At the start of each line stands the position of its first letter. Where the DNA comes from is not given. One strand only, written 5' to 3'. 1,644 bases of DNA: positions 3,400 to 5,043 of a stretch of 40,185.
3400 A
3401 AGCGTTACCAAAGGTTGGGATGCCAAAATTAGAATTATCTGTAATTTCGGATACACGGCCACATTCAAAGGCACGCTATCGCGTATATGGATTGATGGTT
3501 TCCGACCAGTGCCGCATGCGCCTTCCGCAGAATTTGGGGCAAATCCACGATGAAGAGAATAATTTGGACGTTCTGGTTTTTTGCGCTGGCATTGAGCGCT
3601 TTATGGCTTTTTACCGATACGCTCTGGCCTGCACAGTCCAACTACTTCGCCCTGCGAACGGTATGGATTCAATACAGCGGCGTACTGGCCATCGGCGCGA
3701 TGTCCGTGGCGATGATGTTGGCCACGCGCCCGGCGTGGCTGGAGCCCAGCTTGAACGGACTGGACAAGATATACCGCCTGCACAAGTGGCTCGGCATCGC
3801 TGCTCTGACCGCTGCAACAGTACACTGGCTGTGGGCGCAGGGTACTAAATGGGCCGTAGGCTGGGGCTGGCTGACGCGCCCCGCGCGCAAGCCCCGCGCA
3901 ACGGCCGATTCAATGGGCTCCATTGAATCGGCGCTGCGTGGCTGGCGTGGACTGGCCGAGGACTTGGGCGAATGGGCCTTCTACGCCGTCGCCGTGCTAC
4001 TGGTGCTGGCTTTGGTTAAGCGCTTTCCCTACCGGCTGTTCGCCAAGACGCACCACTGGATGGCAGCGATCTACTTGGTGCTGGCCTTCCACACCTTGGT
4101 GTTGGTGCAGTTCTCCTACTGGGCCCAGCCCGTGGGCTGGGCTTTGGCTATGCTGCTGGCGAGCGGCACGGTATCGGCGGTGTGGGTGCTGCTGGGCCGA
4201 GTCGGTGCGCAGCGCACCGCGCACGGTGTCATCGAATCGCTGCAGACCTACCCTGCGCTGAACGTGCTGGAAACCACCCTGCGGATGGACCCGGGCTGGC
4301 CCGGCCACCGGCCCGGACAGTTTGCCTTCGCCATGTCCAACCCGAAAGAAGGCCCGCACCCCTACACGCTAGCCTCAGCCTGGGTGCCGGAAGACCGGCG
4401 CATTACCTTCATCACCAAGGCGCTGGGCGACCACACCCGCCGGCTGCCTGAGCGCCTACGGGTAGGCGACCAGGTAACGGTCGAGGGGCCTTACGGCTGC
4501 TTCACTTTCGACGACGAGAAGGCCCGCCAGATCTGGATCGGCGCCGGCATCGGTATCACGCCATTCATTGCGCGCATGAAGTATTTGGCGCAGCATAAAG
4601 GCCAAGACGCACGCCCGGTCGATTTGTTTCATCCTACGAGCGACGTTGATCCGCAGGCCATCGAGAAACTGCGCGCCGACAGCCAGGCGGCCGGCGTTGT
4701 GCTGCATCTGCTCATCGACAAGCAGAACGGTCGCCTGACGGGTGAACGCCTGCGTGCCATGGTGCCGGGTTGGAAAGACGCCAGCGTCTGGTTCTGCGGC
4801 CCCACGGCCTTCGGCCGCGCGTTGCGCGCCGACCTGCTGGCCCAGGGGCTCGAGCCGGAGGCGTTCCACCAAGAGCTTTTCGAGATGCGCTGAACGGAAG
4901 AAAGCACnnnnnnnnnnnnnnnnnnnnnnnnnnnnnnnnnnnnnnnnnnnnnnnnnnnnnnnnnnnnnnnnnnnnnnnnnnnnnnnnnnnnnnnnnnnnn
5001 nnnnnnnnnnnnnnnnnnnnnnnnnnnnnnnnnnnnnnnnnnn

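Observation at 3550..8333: Candidate iron/superoxide-handling module: NOX-like enzyme, RR/HK pair, cytochrome b561 and VIT1 exporter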

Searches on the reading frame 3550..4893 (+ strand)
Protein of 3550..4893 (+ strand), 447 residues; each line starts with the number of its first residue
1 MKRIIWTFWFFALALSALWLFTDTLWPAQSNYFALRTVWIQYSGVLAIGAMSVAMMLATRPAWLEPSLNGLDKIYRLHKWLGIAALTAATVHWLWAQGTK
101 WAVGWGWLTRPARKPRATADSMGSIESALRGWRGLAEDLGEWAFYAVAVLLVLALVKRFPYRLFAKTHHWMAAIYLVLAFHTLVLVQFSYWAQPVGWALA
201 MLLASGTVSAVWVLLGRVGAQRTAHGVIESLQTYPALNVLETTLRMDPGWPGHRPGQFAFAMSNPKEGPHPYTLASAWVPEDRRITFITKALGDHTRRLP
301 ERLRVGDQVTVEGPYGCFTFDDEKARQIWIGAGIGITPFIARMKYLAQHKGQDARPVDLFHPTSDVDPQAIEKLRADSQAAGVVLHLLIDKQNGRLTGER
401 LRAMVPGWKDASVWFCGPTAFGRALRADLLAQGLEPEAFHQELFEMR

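Call 6: search_protein_families(library=pfam, proteins=[window:3550-4893:+])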
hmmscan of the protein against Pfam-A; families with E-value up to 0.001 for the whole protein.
window:3550-4893:+ (447 aa): 2 families
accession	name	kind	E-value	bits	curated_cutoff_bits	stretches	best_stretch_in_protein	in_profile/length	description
PF01794.25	Ferric_reduct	-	3.4e-16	59.8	28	1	43-178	1-120/121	Ferric reductase like transmembrane component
PF08022.18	FAD_binding_8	-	0.00021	21.8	22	1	234-316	12-106/109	FAD-binding domain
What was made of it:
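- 3550..4893 (+): NOX/FRE-type membrane flavocytochrome (447 aa), the 'ferric reductase' of hmz (Rmet_3017 in the CH34 layout). Pfam Ferric_reduct plus FAD_binding_8 (call 6).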

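Call 7: search_protein_families(library=ncbifam, proteins=[window:3550-4893:+])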
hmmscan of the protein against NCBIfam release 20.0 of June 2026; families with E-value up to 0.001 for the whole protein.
window:3550-4893:+ (447 aa): 13 families
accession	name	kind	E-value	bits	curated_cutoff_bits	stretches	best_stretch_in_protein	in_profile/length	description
NF009805.0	PRK13289.1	equivalog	4.2e-16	58.9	432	1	253-445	185-393/399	NO-inducible flavohemoprotein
NF040810.1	BenC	equivalog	5.5e-13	48.8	430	1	255-445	136-331/333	benzoate 1,2-dioxygenase electron transfer component BenC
NF007964.0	PRK10684.1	equivalog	4.5e-12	45.6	383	1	253-445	37-238/333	NADH oxidoreductase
NF058606.1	GlBtMonoRdsGbcB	equivalog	5.5e-11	42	500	1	271-445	63-248/362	glycine betaine monooxygenase reductase subunit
TIGR02160.1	PA_CoA_Oxy5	hypoth_equivalog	1.9e-09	36.8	420.8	1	267-446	49-243/352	1,2-phenylacetyl-CoA epoxidase subunit PaaE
NF000796.0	PRK00054.1-1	equivalog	5.1e-08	32.5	224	1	243-349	20-115/254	dihydroorotate dehydrogenase electron transfer subunit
NF000798.0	PRK00054.1-3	equivalog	6.4e-07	29.3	219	1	276-348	53-125/244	dihydroorotate dehydrogenase electron transfer subunit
NF004862.0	PRK06222.1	subfamily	3.8e-06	26.6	220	1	254-349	29-123/281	sulfide/dihydroorotate dehydrogenase-like FAD/NAD-binding protein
TIGR01941.1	nqrF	equivalog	2.1e-05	23.6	295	1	303-346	249-292/405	NADH:ubiquinone reductase (Na(+)-transporting) subunit F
NF009414.0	PRK12778.1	equivalog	2.6e-05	22.7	1103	1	254-349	29-123/752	bifunctional dihydroorotate dehydrogenase B NAD binding subunit/NADPH-dependent glutamate synthase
NF045803.1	MethMoxFADbindMmoC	equivalog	5.6e-05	22.1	500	1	282-360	168-247/343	aromatic/alkene monooxygenase hydroxylase FAD-binding subunit MmoC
NF008822.0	PRK11872.1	equivalog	0.0002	20.5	402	1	255-393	139-278/341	anthranilate 1,2-dioxygenase electron transfer component AntC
NF006220.0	PRK08345.1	subfamily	0.00027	20.3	395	1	253-348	43-137/294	cytochrome-c3 hydrogenase subunit gamma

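Call 10: find_related_loci(query=window:3550-4893:+, collection=genome_contigs, flank=10000)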
Query window:3550-4893:+ (447 aa) in genome_contigs; peptide patterns used: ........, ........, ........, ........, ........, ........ (x = any residue, [..] = any of these).
286 stretches matched a pattern; 253 encode a relative of the query (tblastn E <= 1e-3); the best 80 are kept; 80 distinct loci.
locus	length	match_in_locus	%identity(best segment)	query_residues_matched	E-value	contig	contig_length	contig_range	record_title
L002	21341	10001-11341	99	1-447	0e+0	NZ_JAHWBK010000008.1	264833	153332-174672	Stenotrophomonas riyadhensis strain CFS3442 NODE_8_length_264833_cov_44.092693, whole genome shotgun sequence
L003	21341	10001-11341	98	1-447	0e+0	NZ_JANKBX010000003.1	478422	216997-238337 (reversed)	Stenotrophomonas muris strain DSM 28631 NODE_3_length_478422_cov_43.237600, whole genome shotgun sequence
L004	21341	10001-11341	98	1-447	0e+0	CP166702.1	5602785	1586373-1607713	Xenophilus aerolatus strain 56729801 chromosome, complete genome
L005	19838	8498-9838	96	1-447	0e+0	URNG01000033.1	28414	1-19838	uncultured Rhodocyclaceae bacterium isolate UMGS1167 genome assembly, contig: NODE_524_length_28414_cov_27.209669, whole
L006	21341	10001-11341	96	1-447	0e+0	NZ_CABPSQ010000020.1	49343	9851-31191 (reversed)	Pandoraea captiosa strain LMG 31118, whole genome shotgun sequence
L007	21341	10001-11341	95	1-447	0e+0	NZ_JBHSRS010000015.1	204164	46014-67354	Polaromonas aquatica strain CCUG 39402 GCM70027143_76, whole genome shotgun sequence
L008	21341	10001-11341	95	1-447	0e+0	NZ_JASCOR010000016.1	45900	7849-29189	Stenotrophomonas sp. PS02298 NODE_16_length_45900_cov_10.596793, whole genome shotgun sequence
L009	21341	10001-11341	94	1-447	0e+0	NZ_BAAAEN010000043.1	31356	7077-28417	Pigmentiphaga daeguensis strain JCM 14330 sequence43, whole genome shotgun sequence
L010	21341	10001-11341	94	1-447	0e+0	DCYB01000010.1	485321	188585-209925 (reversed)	MAG TPA_asm: Comamonadaceae bacterium UBA2121 UBA2121_contig_3, whole genome shotgun sequence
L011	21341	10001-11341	94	1-447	0e+0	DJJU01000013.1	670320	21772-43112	MAG TPA_asm: Alicycliphilus sp. UBA6560 UBA6560_contig_4, whole genome shotgun sequence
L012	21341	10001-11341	98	1-447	0e+0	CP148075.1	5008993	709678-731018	Stenotrophomonas maltophilia strain AOUS-28640 chromosome, complete genome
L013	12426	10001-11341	76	1-447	0e+0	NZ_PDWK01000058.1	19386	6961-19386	Pseudoxanthomonas taiwanensis strain DSM 22914 NODE_58_length_19386_cov_15.229, whole genome shotgun sequence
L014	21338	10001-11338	69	1-447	0e+0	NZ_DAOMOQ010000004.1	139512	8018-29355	MAG: Ottowia sp. isolate AMR_MDS_5882 NODE_59_length_139512_cov_22.640778, whole genome shotgun sequence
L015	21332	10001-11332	70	1-447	0e+0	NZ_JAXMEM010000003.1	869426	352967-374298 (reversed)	MAG: Ottowia sp. isolate STL-PRO62 C2.126.fa-3, whole genome shotgun sequence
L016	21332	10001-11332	69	1-447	0e+0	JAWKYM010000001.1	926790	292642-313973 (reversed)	MAG: Burkholderiaceae bacterium isolate ABC1.205 ABC1.205.fa-1, whole genome shotgun sequence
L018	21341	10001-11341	68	1-447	0e+0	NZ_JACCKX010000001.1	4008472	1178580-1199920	Ottowia beijingensis strain GCS-AN-3 tig00000001, whole genome shotgun sequence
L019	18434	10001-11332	70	1-447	0e+0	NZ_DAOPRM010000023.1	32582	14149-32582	MAG: Ottowia sp. isolate AMR_MDS_1496 NODE_1059_length_32582_cov_20.775048, whole genome shotgun sequence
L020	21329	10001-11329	67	1-446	0e+0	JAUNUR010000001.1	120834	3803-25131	MAG: Pseudomonadota bacterium isolate S5R_St_7 NODE_52_length_120834_cov_54.598059, whole genome shotgun sequence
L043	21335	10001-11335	60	1-447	2e-171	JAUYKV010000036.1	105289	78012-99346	MAG: Pseudomonas sp. isolate C24_metabat.bin.214_sub C24_k141_481973, whole genome shotgun sequence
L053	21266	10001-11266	60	29-447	3e-163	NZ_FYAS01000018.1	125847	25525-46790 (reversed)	Bosea sp. CS1GBMeth4, whole genome shotgun sequence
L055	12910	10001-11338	60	1-447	6e-163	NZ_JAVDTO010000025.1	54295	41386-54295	Azospirillum sp. BE72 Ga0454506_25, whole genome shotgun sequence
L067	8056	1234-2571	58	1-447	2e-159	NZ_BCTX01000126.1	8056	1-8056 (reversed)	Novosphingobium naphthalenivorans NBRC 102051, whole genome shotgun sequence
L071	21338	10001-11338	58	1-447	2e-159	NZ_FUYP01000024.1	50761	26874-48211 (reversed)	Sphingopyxis flava strain R11H, whole genome shotgun sequence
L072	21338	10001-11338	58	1-447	2e-159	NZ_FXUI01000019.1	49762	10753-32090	Novosphingobium panipatense strain SM16 Ga0138999_119, whole genome shotgun sequence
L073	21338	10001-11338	58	1-447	2e-159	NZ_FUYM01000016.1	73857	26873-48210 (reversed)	Rhizorhabdus histidinilytica strain UM2, whole genome shotgun sequence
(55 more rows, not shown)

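Call 20: search_protein_families(library=pfam, proteins=[L073:11351-11818:+, L067:3115-5259:+, L071:14030-14731:+, L072:15583-16317:+, L053:11414-13435:+, L018:11616-12770:+, L020:9056-9895:+, L019:8602-9054:+, L043:7313-9460:+, L055:8332-9852:+])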
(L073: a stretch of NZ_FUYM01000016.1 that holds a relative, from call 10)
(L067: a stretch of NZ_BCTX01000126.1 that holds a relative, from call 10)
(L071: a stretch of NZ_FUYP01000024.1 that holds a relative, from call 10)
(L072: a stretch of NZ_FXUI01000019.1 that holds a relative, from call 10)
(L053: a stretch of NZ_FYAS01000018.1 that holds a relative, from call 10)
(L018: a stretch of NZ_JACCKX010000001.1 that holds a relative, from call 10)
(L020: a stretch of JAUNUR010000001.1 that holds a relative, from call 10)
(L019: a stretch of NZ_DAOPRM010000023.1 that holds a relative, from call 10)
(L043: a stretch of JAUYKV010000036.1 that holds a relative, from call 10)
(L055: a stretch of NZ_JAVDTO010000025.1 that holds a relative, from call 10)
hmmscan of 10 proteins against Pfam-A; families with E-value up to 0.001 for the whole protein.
L073:11351-11818:+ (155 aa): 0 families

L067:3115-5259:+ (714 aa): 2 families
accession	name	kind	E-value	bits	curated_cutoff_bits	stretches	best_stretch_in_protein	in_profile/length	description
PF00593.30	TonB_dep_Rec_b-barrel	-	2.8e-32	113.6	27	1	226-673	25-436/436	TonB dependent receptor-like, beta-barrel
PF07715.20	Plug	-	2e-14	54.4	23.9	1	59-148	19-107/107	TonB-dependent Receptor Plug Domain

L071:14030-14731:+ (233 aa): 2 families
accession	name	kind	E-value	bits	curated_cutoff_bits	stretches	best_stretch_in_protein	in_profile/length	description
PF03544.19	TonB_C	-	4.9e-08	33.7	24.6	1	167-232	13-77/79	Gram-negative bacterial TonB protein C-terminal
PF13103.11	TonB_2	-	9.9e-08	32.4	22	1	163-218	19-73/85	TonB C terminal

L072:15583-16317:+ (244 aa): 1 family
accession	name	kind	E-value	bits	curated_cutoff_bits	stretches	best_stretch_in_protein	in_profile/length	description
PF01292.26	Ni_hydr_CYTB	-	4.3e-24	85.7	30.1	1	15-173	1-179/179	Prokaryotic cytochrome b561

L053:11414-13435:+ (673 aa): 3 families
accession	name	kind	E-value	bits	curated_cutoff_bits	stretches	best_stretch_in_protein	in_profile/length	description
PF00122.25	E1-E2_ATPase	-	2.7e-43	148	28.1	1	169-338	3-180/181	E1-E2 ATPase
PF00702.32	Hydrolase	-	1.1e-31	111.2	26.4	1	355-566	1-190/191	haloacid dehalogenase-like hydrolase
PF08282.18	Hydrolase_3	-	1.6e-06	28.5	20.9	1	545-591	201-247/255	haloacid dehalogenase-like hydrolase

L018:11616-12770:+ (384 aa): 5 families
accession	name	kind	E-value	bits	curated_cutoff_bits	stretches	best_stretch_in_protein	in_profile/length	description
PF13365.12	Trypsin_2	-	6.5e-36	124.7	27.6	1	106-240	1-144/144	Trypsin-like peptidase domain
PF00089.32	Trypsin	-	1.5e-21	77.7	20.6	1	105-265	26-218/220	Trypsin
PF13180.12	PDZ_2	-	3.4e-15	56.5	27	1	281-368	3-78/80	PDZ domain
PF17820.7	PDZ_6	-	7.3e-12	45.3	27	1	305-349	1-44/54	PDZ domain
PF00595.29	PDZ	-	2.1e-11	44.5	23.2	1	278-346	9-69/81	PDZ domain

L020:9056-9895:+ (279 aa): 0 families

L019:8602-9054:+ (150 aa): 0 families

L043:7313-9460:+ (715 aa): 0 families

L055:8332-9852:+ (506 aa): 0 families

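Call 22: search_dna_similar(query=window:3550-4893:+, collection=plasmids, mode=protein, max_rows=40)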
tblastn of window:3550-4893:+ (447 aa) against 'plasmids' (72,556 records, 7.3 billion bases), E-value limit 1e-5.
Records with a match: 304; places in all: 316; records where one place covers at least 80% of the query: 91.
Best place of each record, by identity: 60-80% 5; <60% 299.
By first word of the organism name: Pseudosulfitobacter 38; Paracoccus 24; Leisingera 17; Streptomyces 14; Acinetobacter 13; Azospirillum 10; Burkholderia 10; Rhizobium 10; Ensifer 9; Phaeobacter 8; and 75 more.
By predicted mobility (MOB-suite, as given by PLSDB): non-mobilizable 184; conjugative 87; mobilizable 33.
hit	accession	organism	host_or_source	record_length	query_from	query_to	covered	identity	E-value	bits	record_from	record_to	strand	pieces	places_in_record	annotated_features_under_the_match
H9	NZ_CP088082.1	Ideonella dechloratans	Cell culture,Activated sludge, ...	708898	23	447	95%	62.1%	4e-154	490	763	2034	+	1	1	ferric reductase-like transmembrane domain-containing protein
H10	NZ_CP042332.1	Bosea sp. F3-2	soybean,soil sample,rhizosphere soil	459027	31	447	93%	62.0%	4e-162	513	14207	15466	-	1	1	ferric reductase-like transmembrane domain-containing protein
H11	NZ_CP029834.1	Azospirillum ramasamyi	single cell,Cow dung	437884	30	447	94%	61.6%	6e-155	493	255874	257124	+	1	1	ferric reductase-like transmembrane domain-containing protein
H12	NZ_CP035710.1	Sphaerotilus sulfidivorans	cell culture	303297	26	447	94%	60.8%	6e-157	498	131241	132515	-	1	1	ferric reductase-like transmembrane domain-containing protein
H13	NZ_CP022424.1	Vitreoscilla filiformis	cell culture,Mud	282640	24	447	95%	60.4%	1e-151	483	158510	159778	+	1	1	ferric reductase-like transmembrane domain-containing protein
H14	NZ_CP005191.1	Sphingobium sp. MI1205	-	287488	29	447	94%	59.5%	3e-146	468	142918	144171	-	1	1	ferric reductase-like transmembrane domain-containing protein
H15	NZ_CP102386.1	Sphingopyxis sp. DBS4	soil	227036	29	447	94%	59.5%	6e-146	467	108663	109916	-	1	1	ferric reductase-like transmembrane domain-containing protein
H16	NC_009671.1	Brucella anthropi ATCC 49188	-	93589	30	447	94%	58.6%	9e-118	455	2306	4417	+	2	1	ferric reductase | IS5 family transposase (x2)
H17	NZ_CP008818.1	Brucella anthropi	-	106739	30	447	94%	58.6%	9e-118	455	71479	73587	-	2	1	ferric reductase-like transmembrane domain-containing protein | IS5 family transposase | transposase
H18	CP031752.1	Cereibacter sphaeroides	cell culture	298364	28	447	94%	55.2%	9e-126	409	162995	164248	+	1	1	ferric reductase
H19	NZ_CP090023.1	Cereibacter azotoformans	cell culture,Aquaculture sediment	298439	28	447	94%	55.2%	9e-126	409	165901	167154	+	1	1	ferric reductase-like transmembrane domain-containing protein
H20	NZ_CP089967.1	Cereibacter azotoformans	Owen's River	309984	28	447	94%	55.2%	3e-125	407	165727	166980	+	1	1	ferric reductase-like transmembrane domain-containing protein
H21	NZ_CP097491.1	Pseudomonas sp. BYT-5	wastewater treatment tank,soil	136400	23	447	95%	50.6%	7e-127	412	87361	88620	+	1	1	ferredoxin reductase family protein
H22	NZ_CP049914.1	Vibrio sp. HDW18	Anodonta arcaeformis,single bacterial ...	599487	1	447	100%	36.9%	1e-68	244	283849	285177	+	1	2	ferric reductase-like transmembrane domain-containing protein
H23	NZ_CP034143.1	Marinobacter sp. NP-4(2019)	pure culture,subseafloor basaltic crust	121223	48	447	89%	40.7%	1e-73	258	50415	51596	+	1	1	ferric reductase-like transmembrane domain-containing protein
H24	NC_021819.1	Salmonella enterica subsp. enterica serovar Cubana str. ...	food,fresh alfalfa sprout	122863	48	447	89%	40.5%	5e-73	256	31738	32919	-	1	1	ferric reductase-like transmembrane domain-containing protein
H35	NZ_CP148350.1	Escherichia coli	Homo sapiens,single cell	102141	25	447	95%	35.7%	7e-62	224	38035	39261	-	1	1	ferric reductase-like transmembrane domain-containing protein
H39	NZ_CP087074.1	Pseudosulfitobacter pseudonitzschiae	Mediolabrus comicus,The surface ...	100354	55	446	88%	33.6%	8e-44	171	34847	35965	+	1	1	ferredoxin reductase family protein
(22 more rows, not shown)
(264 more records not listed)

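Call 24: get_annotated_region(hit=H24, flank=8000)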
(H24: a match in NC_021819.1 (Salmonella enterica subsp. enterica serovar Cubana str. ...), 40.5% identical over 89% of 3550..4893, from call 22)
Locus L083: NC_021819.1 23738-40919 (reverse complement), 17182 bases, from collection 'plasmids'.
description: Salmonella enterica subsp. enterica serovar Cubana str. CFSAN002050 plasmid unnamed2, complete sequence
organism: Salmonella enterica subsp. enterica serovar Cubana str. CFSAN002050 (NCBI taxid 1271863)
taxonomy: Bacteria; Pseudomonadota; Gammaproteobacteria; Enterobacterales; Enterobacteriaceae; Salmonella; Salmonella enterica; Salmonella enterica subsp. enterica serovar Cubana str. CFSAN002050
host: -; source: food,fresh alfalfa sprout; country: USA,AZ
typing (MOB-suite, as given by PLSDB): mobilizable; replicon rep_cluster_1088; relaxase MOBP
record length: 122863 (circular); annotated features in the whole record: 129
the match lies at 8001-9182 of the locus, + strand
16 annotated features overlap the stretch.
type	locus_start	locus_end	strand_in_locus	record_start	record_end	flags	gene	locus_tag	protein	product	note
CDS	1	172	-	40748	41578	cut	phnE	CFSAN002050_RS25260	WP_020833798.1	phosphonate ABC transporter, permease protein PhnE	GO:0015716 - organic phosphonate transport [Evidence IEA]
CDS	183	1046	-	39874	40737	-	phnD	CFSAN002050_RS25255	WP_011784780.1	phosphate/phosphite/phosphonate ABC transporter substrate-binding protein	-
CDS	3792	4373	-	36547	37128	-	-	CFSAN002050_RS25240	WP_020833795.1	DUF6448 family protein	-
CDS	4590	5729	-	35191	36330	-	-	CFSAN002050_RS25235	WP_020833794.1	AraC family transcriptional regulator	-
CDS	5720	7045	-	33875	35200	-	-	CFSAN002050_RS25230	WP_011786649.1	ATP-binding protein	-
CDS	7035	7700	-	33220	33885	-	-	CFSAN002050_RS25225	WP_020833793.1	response regulator transcription factor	GO:0000160 - phosphorelay signal transduction system [Evidence IEA]; GO:0006355 - regulation of DNA-templated ...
CDS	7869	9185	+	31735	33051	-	-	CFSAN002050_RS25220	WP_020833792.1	ferric reductase-like transmembrane domain-containing protein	-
CDS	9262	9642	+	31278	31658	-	-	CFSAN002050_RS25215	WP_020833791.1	PepSY domain-containing protein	-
CDS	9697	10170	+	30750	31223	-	-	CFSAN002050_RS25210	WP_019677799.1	DUF2271 domain-containing protein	-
CDS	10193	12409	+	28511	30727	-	-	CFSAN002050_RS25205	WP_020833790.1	PepSY domain-containing protein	-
CDS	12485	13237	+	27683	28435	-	-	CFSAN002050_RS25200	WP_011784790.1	VIT1/CCC1 transporter family protein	GO:0030026 - intracellular manganese ion homeostasis [Evidence IEA]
CDS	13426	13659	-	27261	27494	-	-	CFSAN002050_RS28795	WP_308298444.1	hypothetical protein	-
CDS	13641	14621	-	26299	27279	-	-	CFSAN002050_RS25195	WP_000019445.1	IS5-like element ISKpn26 family transposase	GO:0006313 - DNA transposition [Evidence IEA]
CDS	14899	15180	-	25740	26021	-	-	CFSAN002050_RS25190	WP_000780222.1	helix-turn-helix transcriptional regulator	-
CDS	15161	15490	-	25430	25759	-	-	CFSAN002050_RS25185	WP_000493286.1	type II toxin-antitoxin system RelE/ParE family toxin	-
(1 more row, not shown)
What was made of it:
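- Salmonella, Klebsiella and Marinobacter plasmids carry RR-HK | FRE, PepSY, DUF2271, PepSY_TM and VIT1 (call 24).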
